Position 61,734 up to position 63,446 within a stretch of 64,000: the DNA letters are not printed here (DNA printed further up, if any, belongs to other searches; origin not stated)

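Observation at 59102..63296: Second unassigned module: hypothetical protein, SF1 helicase with an unknown N-terminal domain, and a Cys-cluster protein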

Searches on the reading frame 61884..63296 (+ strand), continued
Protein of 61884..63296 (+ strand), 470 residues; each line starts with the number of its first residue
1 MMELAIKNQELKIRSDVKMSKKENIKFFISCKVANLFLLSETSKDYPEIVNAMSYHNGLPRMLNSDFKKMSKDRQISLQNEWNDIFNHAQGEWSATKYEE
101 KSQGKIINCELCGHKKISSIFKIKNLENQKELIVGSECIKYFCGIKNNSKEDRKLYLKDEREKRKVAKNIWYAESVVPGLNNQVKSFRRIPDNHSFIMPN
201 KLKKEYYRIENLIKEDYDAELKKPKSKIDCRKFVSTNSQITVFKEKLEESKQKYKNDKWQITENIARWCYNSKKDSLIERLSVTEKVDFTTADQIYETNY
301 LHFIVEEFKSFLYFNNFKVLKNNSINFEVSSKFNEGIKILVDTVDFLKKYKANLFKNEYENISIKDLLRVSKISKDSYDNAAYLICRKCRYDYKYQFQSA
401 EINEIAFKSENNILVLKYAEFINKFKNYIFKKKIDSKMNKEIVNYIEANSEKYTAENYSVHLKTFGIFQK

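Call 74: fold_search(model_id=the predicted structure, library=pdb)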
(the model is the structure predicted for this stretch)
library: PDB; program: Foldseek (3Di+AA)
matches with E <= 10: 138; with E <= 0.001: 0
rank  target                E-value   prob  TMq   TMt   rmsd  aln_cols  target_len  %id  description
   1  7nvr_l                1.4e-01  0.15  0.10  0.10  43.8       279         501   12  Human Mediator with RNA Polymerase II Pre-initiation complex (released 2021-05-05)
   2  7enc_c                8.3e-01  0.09  0.08  0.14  20.6       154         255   10  TFIID-based PIC-Mediator holo-complex in fully-assembled state (hPIC-MED) (released 2021-05-26)
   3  7ena_c                8.3e-01  0.09  0.08  0.13  20.6       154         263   10  TFIID-based PIC-Mediator holo-complex in pre-assembled state (pre-hPIC-MED) (released 2021-05-26)
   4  7ena_n                8.8e-01  0.06  0.10  0.06  43.6       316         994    8  TFIID-based PIC-Mediator holo-complex in pre-assembled state (pre-hPIC-MED) (released 2021-05-26)
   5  4cwe_A                1.0e+00  0.07  0.10  0.15  13.5       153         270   10  Structural studies of rolling circle replication initiation protein from Staphylococcus aureus (released 2015-04-15)
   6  7emf_0                1.2e+00  0.07  0.08  0.13  20.8       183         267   11  Human Mediator (deletion of MED1-IDR) in a Tail-extended conformation (released 2021-05-05)
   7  4cwc_A                1.2e+00  0.05  0.08  0.12  14.6       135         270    9  Structure of Rolling Circle Replication Initiator Protein (RepDE) from Staphylococcus aureus (released 2015-04-15)
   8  9s4q_Kl               1.2e+00  0.13  0.13  0.24   8.4       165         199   12  Cryo-EM structure of the Saccharomyces cerevisiae KMN junction complex lacking the Mis12c(Mtw1c) head 2 domain (released 2026-04-08)
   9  8j07_k3               1.3e+00  0.08  0.11  0.10  13.7       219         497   12  96nm repeat of human respiratory doublet microtubule and associated axonemal complexes (released 2023-07-26)
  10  7yzp_C                1.8e+00  0.07  0.13  0.13  32.2       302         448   10  Hairpin-bound state of the E. coli Mre11-Rad50 (SbcCD) head complex bound to ADP and a DNA hairpin (released 2022-08-17)
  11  8gxq_n                2.1e+00  0.04  0.12  0.07  45.0       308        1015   11  PIC-Mediator in complex with +1 nucleosome (T40N) in MH-binding state (released 2022-11-02)
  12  8tme_A                2.5e+00  0.06  0.12  0.16  18.6       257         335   10  Cryo-EM structure of CorA in complex with conformation-specific synthetic antibody C18 and 100 uM MgCl2, State MG0.1-1 (released 2025-02-12)
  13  8tm9_B                2.8e+00  0.33  0.16  0.29  10.1       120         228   14  Computationally designed tunable C2 symmetric tandem repeat homodimer, D_3_633_8x bound to peptide (released 2024-12-11)
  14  3hav_C                2.8e+00  0.06  0.08  0.12  11.4       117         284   10  Structure of the streptomycin-ATP-APH(2")-IIa ternary complex (released 2009-11-17)
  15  8tdl_A                2.8e+00  0.01  0.08  0.09  23.3       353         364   11  Cryo-EM structure of the wild-type AtMSL10 in saposin (released 2023-10-18)
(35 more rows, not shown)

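Call 84: search_protein_families(library=phrogs, alignment_id=A5, max_evalue=0.01)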
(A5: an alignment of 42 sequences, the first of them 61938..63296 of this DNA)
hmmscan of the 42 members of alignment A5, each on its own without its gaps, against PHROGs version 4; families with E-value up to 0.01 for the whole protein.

A. member 1, window:61938-63296:+ (452 aa): 0 families

B. families by the number of members that match (of 42 scanned): 8 families
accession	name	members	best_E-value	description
phrog_2319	-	10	2.9e-06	-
phrog_26485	-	2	4.1e-05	-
phrog_27072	-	1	0.00016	-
phrog_26863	-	1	0.00023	-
phrog_1662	-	1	0.00059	-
phrog_18012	-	1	0.00092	-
phrog_5996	-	1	0.0029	-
phrog_10630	-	1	0.0032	cytidyltransferase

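Call 85: search_dna_similar(query=window:61938-63296:+, collection=phages, mode=protein, max_evalue=0.001, max_rows=10)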
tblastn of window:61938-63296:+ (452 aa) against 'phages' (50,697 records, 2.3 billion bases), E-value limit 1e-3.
No match.

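Call 86: search_dna_similar(query=window:61938-63296:+, collection=plasmids, mode=protein, max_evalue=0.001, max_rows=10)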
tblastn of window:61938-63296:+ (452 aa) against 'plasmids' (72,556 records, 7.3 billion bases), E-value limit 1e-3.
Records with a match: 24; places in all: 24; records where one place covers at least 80% of the query: 0.
Best place of each record, by identity: <60% 24.
By first word of the organism name: Bacillus 23; Alkalihalophilus 1.
By predicted mobility (MOB-suite, as given by PLSDB): non-mobilizable 15; conjugative 9.
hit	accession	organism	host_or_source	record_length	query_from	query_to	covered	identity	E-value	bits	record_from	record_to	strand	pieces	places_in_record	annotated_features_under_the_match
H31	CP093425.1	Bacillus pacificus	cell culture,sufu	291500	34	387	78%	21.0%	2e-5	55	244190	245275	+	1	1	hypothetical protein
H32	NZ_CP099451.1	Bacillus pacificus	chicken,assembly Genome,intestine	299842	34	387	78%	21.0%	2e-5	55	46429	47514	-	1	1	hypothetical protein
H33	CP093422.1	Bacillus paranthracis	cell culture,sufu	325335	34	387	78%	21.0%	2e-5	55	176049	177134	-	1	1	hypothetical protein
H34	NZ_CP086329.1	Bacillus pacificus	single cell culture,sludge from ...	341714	34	387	78%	21.0%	2e-5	55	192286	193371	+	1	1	hypothetical protein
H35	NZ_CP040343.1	Bacillus cereus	Apostichopus japonicus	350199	34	387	78%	21.0%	2e-5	55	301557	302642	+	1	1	hypothetical protein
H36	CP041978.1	Bacillus pacificus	Homo sapiens,stool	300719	34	387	78%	21.0%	2e-5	55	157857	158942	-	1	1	hypothetical protein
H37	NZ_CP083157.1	Bacillus thuringiensis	whole organism,Biopesticide XenTari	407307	18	355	75%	19.9%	1e-7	62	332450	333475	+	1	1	hypothetical protein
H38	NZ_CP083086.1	Bacillus thuringiensis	whole organism,Biopesticide B401/B402 ...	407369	18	355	75%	19.9%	1e-7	62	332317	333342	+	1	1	hypothetical protein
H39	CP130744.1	Bacillus thuringiensis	rhizhosphere soil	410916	18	355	75%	19.9%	1e-7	62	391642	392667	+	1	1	hypothetical protein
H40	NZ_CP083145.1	Bacillus thuringiensis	whole organism,Biopesticide Agree WP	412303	18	355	75%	19.9%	1e-7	62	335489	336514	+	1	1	hypothetical protein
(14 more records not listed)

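Call 87: get_annotated_region(hit=H37, flank=6000)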
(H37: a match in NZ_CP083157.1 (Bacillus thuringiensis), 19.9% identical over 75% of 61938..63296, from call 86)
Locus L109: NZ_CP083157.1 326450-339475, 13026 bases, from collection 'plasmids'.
description: Bacillus thuringiensis strain ABTS-1857 plasmid pCH_181-a, complete sequence
organism: Bacillus thuringiensis (NCBI taxid 1428)
taxonomy: Bacteria; Bacillota; Bacilli; Bacillales; Bacillaceae; Bacillus; Bacillus thuringiensis
host: -; source: whole organism,Biopesticide XenTari; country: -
typing (MOB-suite, as given by PLSDB): non-mobilizable; replicon rep_cluster_125,rep_cluster_1721; mating-pair formation MPF_T
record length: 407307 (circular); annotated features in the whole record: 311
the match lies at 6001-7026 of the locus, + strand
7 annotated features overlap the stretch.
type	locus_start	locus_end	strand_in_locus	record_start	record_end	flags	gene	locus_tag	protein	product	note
CDS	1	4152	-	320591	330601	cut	-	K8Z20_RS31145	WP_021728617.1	type I polyketide synthase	-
CDS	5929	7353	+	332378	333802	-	-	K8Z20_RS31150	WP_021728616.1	hypothetical protein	-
CDS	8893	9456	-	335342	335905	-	-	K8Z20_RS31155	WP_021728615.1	hypothetical protein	-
CDS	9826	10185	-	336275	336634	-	-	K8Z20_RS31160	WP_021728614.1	hypothetical protein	-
CDS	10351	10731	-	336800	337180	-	-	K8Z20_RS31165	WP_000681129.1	DUF6262 family protein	-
CDS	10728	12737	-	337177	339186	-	-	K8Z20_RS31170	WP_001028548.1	tyrosine-type recombinase/integrase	GO:0015074 - DNA integration [Evidence IEA]; GO:0006310 - DNA recombination [Evidence IEA]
CDS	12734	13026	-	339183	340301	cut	-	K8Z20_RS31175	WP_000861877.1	tyrosine-type recombinase/integrase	GO:0015074 - DNA integration [Evidence IEA]; GO:0006310 - DNA recombination [Evidence IEA]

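Call 88: get_annotated_region(hit=H31, flank=6000)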
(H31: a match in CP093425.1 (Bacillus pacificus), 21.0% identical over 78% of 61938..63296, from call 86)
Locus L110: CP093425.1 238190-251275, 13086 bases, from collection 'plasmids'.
description: Bacillus pacificus strain MP6 plasmid p1, complete sequence
organism: Bacillus pacificus (NCBI taxid 2026187)
taxonomy: Bacteria; Bacillota; Bacilli; Bacillales; Bacillaceae; Bacillus; Bacillus pacificus
host: -; source: cell culture,sufu; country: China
typing (MOB-suite, as given by PLSDB): non-mobilizable; replicon rep_cluster_125,rep_cluster_1698; mating-pair formation MPF_T
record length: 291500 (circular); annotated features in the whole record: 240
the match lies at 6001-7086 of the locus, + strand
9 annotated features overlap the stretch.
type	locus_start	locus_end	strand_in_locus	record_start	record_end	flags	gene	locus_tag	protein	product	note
CDS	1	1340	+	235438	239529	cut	-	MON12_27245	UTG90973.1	hypothetical protein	-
CDS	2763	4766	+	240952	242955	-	-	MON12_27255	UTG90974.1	competence protein CoiA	-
CDS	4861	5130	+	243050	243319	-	-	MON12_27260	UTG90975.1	hypothetical protein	-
CDS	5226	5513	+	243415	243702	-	-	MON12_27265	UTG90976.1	hypothetical protein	-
CDS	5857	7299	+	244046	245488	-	-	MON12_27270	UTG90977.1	hypothetical protein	-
CDS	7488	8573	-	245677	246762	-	xerS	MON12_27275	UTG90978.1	tyrosine recombinase XerS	-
CDS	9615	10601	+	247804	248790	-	-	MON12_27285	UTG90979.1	LacI family DNA-binding transcriptional regulator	-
CDS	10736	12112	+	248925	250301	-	-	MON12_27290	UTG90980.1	sucrose-specific PTS transporter subunit IIBC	-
CDS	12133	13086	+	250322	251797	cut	-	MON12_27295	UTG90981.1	sucrose-6-phosphate hydrolase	-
